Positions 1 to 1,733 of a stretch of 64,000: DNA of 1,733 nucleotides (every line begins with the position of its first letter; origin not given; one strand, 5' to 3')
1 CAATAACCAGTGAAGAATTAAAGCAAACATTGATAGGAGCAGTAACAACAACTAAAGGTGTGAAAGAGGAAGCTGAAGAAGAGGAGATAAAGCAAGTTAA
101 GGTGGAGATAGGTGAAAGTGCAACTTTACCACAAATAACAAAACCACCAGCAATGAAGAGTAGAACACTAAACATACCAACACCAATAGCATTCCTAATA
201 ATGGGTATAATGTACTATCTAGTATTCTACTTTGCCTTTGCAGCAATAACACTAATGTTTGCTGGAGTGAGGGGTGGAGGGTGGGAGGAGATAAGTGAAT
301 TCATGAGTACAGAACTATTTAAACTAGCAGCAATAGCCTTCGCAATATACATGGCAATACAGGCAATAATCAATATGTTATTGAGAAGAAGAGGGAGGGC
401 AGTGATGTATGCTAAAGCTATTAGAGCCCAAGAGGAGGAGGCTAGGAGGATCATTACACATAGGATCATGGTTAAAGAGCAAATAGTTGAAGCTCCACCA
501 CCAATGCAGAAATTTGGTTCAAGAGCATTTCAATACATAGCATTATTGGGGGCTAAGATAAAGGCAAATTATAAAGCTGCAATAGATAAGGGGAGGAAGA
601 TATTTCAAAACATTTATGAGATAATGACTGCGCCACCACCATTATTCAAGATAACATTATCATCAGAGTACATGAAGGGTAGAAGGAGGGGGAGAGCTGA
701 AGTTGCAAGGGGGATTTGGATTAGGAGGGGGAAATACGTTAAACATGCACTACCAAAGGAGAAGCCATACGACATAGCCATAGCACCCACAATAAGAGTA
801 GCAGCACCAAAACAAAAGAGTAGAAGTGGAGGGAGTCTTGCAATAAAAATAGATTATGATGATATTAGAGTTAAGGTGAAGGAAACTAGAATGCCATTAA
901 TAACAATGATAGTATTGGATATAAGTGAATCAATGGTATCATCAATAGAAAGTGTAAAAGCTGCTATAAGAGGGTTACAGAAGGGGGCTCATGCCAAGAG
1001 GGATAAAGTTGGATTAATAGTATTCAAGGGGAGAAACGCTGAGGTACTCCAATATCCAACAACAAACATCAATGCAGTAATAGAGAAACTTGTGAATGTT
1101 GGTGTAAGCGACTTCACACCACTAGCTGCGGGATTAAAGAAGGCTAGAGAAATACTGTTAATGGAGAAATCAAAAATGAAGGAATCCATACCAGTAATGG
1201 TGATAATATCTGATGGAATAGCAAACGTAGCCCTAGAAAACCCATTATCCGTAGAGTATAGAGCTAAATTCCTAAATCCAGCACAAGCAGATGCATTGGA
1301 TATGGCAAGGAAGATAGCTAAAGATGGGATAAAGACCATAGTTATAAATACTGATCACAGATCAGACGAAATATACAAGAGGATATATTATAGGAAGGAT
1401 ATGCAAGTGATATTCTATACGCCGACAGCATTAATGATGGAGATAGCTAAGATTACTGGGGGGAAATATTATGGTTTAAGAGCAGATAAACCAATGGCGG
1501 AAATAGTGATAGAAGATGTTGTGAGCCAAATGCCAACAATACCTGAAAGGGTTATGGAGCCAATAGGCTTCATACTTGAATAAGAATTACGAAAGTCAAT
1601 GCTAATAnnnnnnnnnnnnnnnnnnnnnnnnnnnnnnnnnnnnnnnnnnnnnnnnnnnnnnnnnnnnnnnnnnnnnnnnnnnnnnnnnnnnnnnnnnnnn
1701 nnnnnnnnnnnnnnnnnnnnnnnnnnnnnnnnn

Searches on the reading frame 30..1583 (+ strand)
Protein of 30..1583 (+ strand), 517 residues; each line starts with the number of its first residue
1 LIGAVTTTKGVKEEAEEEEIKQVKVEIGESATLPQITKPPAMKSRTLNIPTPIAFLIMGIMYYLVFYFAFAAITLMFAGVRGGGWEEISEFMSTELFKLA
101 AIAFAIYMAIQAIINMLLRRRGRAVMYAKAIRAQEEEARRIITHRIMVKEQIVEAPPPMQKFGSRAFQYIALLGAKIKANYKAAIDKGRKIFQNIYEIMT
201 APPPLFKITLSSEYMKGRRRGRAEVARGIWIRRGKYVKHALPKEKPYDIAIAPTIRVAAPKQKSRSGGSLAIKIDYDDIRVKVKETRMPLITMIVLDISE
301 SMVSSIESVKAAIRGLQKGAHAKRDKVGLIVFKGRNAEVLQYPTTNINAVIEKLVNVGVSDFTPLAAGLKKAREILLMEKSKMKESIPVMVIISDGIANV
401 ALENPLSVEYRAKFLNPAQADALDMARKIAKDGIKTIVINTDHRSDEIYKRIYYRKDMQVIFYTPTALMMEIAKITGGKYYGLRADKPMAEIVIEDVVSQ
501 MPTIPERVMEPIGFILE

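Call 5: search_protein_families(library=pfam, proteins=[window:30-1583:+])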
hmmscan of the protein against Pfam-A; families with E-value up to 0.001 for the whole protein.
window:30-1583:+ (517 aa): 2 families
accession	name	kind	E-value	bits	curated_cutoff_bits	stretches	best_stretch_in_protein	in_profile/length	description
PF13519.12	VWA_2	-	1.1e-12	48.9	27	1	292-396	1-106/107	von Willebrand factor type A domain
PF00092.34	VWA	-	5e-07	30.5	23.8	1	294-463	4-161/174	von Willebrand factor type A domain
